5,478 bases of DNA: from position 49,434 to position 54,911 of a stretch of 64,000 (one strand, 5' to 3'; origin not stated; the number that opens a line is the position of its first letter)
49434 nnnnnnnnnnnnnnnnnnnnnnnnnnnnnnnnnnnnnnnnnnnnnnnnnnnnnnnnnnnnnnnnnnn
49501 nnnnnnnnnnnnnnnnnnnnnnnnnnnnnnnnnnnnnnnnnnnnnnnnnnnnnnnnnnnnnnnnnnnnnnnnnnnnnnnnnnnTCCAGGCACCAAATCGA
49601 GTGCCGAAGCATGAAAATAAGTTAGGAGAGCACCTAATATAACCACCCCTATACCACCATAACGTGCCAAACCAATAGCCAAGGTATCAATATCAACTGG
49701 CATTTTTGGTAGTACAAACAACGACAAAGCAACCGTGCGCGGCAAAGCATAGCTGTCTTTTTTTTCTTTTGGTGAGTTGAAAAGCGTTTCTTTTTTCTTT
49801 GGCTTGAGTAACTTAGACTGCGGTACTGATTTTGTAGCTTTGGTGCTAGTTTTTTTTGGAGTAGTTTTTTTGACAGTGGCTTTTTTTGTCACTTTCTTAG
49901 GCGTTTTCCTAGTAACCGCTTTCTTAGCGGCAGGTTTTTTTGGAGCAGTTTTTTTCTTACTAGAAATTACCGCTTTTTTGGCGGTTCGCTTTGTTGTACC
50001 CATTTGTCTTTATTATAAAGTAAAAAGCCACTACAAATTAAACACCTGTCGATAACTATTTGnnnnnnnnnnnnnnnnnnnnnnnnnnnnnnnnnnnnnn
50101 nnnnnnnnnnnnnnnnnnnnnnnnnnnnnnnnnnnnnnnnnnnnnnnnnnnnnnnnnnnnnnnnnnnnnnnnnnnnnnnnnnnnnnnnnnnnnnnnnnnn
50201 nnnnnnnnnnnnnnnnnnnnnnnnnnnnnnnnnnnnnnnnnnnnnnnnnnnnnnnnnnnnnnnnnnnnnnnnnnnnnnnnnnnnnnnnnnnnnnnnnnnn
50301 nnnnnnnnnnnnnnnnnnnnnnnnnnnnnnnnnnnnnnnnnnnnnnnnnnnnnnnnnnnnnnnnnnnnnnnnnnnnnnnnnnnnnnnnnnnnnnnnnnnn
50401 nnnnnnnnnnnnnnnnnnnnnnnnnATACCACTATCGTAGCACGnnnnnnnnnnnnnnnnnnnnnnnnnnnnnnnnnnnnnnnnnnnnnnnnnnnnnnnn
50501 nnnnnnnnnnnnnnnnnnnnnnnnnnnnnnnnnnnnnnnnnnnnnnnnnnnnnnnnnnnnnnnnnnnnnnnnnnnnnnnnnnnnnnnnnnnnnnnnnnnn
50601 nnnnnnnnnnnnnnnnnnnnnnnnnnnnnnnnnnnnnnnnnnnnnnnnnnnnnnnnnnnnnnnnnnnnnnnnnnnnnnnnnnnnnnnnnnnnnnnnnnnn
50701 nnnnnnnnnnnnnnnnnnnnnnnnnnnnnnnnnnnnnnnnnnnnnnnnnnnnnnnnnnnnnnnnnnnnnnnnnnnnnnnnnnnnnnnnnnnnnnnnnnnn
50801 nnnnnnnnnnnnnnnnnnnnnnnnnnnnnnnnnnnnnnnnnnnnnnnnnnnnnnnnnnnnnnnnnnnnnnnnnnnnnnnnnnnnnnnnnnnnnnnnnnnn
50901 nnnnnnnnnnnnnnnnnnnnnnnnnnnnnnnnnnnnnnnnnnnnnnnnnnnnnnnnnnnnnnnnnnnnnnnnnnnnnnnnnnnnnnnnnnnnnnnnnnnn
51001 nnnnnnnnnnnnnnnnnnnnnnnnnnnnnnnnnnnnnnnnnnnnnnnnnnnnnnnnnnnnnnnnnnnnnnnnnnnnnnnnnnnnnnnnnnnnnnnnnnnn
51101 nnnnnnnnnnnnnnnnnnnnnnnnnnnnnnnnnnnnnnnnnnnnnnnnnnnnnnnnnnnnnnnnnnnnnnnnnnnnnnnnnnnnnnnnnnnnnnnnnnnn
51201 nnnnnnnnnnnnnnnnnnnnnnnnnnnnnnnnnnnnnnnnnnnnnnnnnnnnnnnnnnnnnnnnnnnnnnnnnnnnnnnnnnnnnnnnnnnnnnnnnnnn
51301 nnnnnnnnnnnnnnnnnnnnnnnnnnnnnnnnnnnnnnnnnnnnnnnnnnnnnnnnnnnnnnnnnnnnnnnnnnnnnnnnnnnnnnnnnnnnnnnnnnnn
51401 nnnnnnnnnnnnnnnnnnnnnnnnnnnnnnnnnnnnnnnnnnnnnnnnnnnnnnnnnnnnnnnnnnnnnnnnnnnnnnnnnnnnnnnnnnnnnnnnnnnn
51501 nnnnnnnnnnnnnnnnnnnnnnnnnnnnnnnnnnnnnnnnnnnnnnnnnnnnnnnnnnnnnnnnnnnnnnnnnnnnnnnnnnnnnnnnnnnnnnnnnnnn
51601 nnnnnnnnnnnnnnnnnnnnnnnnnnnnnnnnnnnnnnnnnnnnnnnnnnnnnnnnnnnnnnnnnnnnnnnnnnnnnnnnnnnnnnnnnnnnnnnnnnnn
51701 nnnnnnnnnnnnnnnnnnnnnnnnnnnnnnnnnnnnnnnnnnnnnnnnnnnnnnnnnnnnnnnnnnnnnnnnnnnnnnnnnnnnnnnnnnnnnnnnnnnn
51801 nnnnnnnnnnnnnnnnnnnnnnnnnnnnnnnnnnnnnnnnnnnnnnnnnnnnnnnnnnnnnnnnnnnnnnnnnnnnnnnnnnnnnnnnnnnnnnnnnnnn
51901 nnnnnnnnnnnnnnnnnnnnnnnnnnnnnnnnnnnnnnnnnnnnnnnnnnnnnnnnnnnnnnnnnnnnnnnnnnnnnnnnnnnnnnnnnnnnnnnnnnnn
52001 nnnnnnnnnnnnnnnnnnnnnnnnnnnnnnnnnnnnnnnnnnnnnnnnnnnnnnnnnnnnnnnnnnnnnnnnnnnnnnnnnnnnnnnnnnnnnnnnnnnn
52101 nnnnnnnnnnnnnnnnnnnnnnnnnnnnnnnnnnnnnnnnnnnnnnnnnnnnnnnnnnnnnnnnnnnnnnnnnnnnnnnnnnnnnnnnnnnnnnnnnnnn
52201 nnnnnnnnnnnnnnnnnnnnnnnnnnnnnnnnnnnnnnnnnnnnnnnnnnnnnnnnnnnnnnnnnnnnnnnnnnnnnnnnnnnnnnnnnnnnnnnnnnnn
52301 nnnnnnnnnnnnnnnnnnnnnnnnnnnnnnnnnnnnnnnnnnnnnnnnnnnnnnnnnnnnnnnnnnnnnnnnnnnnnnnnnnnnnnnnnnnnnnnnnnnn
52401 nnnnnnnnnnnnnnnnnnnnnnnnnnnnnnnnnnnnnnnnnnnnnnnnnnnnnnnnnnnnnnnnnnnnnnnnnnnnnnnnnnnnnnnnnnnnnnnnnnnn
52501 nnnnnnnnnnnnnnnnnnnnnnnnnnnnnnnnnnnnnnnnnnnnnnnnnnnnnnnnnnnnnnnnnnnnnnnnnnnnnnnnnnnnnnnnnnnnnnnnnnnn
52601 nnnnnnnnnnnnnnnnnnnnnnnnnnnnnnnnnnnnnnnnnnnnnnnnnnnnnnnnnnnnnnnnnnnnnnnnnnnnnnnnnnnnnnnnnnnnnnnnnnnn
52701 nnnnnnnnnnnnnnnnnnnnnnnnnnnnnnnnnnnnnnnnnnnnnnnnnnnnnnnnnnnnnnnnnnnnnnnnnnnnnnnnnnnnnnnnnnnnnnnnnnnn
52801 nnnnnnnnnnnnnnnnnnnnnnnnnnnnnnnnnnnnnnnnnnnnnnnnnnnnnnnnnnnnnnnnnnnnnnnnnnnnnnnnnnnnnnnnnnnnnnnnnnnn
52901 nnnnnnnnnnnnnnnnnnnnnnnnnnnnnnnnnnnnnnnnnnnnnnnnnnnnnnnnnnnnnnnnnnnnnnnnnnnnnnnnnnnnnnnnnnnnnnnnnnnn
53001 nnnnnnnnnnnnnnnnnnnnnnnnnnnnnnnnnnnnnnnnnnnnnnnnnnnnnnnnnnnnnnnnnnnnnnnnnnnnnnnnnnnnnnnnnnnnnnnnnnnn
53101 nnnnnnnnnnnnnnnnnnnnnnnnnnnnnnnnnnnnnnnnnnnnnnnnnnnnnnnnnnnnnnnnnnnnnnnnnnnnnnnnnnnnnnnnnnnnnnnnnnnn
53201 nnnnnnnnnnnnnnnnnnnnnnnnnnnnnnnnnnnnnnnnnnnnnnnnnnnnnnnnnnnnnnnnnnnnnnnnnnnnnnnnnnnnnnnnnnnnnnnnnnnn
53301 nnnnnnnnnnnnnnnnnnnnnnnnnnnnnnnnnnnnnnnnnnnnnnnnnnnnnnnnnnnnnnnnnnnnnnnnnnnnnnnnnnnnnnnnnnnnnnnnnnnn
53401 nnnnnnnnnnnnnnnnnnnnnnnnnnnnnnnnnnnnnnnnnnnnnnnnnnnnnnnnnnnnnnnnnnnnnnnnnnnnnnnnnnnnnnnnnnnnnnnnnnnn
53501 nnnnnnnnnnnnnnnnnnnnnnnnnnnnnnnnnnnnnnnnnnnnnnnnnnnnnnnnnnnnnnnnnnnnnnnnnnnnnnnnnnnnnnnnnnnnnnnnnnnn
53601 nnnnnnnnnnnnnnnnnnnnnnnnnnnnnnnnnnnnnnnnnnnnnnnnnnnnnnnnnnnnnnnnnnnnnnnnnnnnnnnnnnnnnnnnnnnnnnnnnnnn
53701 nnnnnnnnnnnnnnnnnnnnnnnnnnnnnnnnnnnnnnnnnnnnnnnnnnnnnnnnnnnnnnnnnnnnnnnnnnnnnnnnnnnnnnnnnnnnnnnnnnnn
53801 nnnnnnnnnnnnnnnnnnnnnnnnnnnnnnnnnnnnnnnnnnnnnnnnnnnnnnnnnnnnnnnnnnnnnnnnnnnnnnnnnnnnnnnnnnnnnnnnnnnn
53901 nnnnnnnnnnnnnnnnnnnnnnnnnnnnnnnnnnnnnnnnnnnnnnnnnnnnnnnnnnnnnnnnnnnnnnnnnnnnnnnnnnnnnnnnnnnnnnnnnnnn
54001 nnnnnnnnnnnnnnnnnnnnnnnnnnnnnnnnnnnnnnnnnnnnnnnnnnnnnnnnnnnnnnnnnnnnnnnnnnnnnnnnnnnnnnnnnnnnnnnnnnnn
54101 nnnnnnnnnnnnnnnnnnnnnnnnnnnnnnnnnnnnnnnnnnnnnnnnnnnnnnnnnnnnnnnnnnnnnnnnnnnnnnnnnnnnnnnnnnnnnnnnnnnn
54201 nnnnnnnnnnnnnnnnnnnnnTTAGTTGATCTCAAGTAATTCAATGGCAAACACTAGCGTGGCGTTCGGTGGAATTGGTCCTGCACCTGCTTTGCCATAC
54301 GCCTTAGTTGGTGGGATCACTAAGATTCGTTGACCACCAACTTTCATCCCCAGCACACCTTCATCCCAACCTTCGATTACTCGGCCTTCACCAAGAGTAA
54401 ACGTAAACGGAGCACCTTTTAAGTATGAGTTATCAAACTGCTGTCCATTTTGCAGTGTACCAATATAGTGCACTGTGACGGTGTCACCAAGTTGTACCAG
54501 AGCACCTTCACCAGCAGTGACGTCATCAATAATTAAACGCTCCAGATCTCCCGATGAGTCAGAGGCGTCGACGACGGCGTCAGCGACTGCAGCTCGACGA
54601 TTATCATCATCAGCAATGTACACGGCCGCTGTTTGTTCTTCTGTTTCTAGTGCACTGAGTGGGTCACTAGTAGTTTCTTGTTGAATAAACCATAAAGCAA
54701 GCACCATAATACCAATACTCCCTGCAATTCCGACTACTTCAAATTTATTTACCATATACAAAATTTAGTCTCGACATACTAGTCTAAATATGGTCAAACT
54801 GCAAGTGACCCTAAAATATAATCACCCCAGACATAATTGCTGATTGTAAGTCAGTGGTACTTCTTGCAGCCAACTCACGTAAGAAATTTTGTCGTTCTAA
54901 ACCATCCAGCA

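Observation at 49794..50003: Histone H1-like lysine-rich cytoplasmic tail on an integral membrane protein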

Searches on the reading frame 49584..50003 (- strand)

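Call 36: search_protein_families(library=pfam, proteins=[window:49584-50003:-], max_evalue=10)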
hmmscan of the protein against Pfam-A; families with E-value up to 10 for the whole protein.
seq(140 aa): 2 families
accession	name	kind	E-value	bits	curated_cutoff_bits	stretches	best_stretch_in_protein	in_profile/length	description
PF07382.16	HC2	-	0.041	14.4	40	1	5-73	83-154/194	Histone H1-like nucleoprotein HC2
PF12090.13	Spt20_SEP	-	0.54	10.4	27.1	1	8-83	94-168/177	Spt20, SEP domain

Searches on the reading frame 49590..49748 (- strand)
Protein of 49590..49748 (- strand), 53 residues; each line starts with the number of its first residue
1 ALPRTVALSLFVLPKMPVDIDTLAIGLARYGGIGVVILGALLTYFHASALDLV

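Call 75: find_homologous_proteins(query=A3, max_evalue=0.01)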
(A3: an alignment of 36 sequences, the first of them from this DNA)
Query A3 (36 sequences): 1085 candidates shared short words with the query, none scored E <= 0.01.
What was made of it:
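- Tried and rejected: It gave no significant hit (call 75).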

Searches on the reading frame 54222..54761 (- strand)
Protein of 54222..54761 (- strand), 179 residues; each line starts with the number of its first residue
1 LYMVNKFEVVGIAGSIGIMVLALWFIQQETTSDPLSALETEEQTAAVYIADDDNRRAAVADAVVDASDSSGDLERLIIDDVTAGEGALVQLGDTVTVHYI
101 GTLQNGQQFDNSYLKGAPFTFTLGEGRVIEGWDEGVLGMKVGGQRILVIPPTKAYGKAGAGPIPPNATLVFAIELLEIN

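Call 23: search_protein_families(library=ncbifam, proteins=[window:54222-54761:-], max_evalue=0.01)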
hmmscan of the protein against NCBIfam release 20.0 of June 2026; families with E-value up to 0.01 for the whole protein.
window:54222-54761:- (179 aa): 7 families
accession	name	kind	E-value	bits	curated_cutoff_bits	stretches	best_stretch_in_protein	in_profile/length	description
NF008150.0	PRK10902.1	equivalog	8.5e-29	100.8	215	1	79-178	151-248/271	FKBP-type peptidyl-prolyl cis-trans isomerase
NF008602.0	PRK11570.1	subfamily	6e-20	72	198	1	78-178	106-205/206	FKBP-type peptidyl-prolyl cis-trans isomerase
NF053689.1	BamJ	equivalog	1.2e-18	68.1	100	1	76-175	80-184/184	BamJ family beta-barrel-assembly machinery protein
TIGR00115.1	tig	equivalog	1.8e-07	30.3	180.2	1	88-145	148-202/410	trigger factor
NF011676.0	PRK15095.1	equivalog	3.2e-07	30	125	1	89-158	5-74/156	FKBP-type peptidyl-prolyl cis-trans isomerase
TIGR03516.1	ppisom_GldI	equivalog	0.0014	18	157.6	1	84-178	81-175/177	gliding motility-associated peptidyl-prolyl isomerase GldI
NF053691.1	BamM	equivalog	0.0021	17.1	315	0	92-160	117-189/376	BamM family beta-barrel-assembly machinery protein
